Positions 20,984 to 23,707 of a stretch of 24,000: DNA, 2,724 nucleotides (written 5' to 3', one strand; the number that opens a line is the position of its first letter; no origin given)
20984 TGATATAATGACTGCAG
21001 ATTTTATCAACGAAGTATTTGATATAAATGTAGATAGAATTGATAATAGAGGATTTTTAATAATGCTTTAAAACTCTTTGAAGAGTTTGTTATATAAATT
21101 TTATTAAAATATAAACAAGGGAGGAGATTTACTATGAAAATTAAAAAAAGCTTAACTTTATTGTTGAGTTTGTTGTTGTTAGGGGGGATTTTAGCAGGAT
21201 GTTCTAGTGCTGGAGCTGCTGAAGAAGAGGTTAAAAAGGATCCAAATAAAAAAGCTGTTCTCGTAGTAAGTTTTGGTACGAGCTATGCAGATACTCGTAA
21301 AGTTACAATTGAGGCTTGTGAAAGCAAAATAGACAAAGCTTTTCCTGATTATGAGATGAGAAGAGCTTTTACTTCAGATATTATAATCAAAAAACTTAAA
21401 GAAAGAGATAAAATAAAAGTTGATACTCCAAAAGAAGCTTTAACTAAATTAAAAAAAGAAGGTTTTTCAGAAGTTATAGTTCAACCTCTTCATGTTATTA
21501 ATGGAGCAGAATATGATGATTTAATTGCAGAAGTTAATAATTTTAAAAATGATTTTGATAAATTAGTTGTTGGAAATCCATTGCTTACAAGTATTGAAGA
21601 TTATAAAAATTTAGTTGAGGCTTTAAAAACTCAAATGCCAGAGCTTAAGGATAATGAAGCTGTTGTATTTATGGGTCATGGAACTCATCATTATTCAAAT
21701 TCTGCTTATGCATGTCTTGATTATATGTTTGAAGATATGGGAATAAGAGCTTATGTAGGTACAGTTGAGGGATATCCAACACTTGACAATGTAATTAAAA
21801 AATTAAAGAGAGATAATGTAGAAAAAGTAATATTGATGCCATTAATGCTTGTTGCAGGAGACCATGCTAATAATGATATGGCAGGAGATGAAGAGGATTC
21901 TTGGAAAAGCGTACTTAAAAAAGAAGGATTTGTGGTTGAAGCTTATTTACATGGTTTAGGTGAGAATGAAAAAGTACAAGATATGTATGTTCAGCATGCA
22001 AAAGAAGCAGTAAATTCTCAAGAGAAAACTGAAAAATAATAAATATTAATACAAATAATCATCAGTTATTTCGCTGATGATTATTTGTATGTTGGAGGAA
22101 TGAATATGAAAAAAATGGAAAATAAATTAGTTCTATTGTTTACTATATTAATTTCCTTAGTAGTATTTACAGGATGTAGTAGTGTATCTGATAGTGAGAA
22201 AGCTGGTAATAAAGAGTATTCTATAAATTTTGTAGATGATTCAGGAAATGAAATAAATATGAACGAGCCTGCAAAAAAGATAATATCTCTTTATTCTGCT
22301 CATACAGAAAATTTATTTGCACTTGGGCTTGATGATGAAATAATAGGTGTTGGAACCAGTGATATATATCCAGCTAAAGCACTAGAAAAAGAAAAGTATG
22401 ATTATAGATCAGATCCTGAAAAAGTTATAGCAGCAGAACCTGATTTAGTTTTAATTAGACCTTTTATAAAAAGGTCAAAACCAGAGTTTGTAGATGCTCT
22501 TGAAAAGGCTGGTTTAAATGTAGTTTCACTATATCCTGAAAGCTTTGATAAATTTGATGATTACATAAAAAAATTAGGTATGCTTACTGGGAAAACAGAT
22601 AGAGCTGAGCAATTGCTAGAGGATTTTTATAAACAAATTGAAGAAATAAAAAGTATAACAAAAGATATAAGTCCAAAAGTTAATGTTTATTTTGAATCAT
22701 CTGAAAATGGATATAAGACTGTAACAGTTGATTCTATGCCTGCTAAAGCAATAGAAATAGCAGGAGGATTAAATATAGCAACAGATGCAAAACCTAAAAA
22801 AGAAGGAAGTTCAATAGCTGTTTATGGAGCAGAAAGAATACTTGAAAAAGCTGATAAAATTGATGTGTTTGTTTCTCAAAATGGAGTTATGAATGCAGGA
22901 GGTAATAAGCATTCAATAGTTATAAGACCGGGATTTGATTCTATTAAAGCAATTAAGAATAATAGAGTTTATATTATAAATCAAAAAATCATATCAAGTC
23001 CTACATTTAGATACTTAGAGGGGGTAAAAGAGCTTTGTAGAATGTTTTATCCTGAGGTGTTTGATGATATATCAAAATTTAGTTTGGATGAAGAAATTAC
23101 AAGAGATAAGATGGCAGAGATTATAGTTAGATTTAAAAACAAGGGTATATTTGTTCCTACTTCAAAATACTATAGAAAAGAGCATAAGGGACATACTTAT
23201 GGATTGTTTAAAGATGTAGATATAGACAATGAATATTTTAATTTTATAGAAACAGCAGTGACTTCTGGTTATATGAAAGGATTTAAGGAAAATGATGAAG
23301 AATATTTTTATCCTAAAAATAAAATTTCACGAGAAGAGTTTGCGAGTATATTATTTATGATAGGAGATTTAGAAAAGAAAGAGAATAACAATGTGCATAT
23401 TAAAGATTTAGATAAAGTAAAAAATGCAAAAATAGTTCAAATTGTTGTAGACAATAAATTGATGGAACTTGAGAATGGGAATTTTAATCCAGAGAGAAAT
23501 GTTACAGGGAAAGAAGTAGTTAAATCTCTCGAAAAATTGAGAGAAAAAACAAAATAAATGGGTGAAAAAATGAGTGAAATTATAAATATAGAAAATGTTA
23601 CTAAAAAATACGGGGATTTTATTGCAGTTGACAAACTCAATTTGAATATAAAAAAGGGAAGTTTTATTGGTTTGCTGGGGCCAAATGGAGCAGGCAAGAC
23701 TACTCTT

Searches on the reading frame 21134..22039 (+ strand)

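Call 5: search_protein_families(library=ncbifam, proteins=[window:21134-22039:+], max_evalue=0.001)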
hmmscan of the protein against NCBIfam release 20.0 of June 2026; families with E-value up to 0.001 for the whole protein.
window:21134-22039:+ (301 aa): 6 families
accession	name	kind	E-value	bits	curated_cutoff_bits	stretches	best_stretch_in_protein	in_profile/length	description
NF047852.1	SiroCoChCbiK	equivalog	3.8e-110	367.5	400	1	39-297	2-260/261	sirohydrochlorin cobaltochelatase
NF033198.0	F430_CfbA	equivalog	3.4e-11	43.2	120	1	177-290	2-121/122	sirohydrochlorin nickelochelatase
NF002090.2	PRK00923.1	subfamily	1.6e-08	34.7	120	1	176-291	2-128/129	sirohydrochlorin nickelochelatase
NF002671.0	PRK02395.1-3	equivalog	8.7e-06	25.2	258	1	164-293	123-254/262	hypothetical protein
NF004449.0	PRK05782.1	equivalog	7.6e-05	21.9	298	1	173-300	2-136/333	bifunctional sirohydrochlorin cobalt chelatase/precorrin-8X methylmutase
NF058647.1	lipo_LytA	equivalog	0.00086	19.5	110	0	4-100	2-93/107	acidic lipoprotein LytA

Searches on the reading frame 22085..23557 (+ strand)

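Call 6: search_protein_families(library=ncbifam, proteins=[window:22085-23557:+], max_evalue=0.001)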
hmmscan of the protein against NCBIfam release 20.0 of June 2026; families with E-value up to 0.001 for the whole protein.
window:22085-23557:+ (490 aa): 5 families
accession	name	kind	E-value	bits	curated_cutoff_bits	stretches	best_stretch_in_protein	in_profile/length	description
TIGR04281.1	peripla_PGF_1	equivalog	1.5e-25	90.1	325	1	45-336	3-279/330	PGF-CTERM-anchored ABC transporter substrate-binding protein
TIGR03659.1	IsdE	equivalog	1.9e-11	43.7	298.65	1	14-322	2-292/292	heme ABC transporter substrate-binding protein IsdE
NF002894.0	PRK03379.1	equivalog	1.9e-11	43.6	234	1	62-235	22-192/266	vitamin B12 ABC transporter substrate-binding protein BtuF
TIGR03868.1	F420-O_ABCperi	hypoth_equivalog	5.2e-09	35.7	392.4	1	50-122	4-82/287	putative F420-0 ABC transporter substrate-binding protein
NF008200.0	PRK10957.1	equivalog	1.8e-08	33.7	205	1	105-297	112-304/330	Fe2+-enterobactin ABC transporter substrate-binding protein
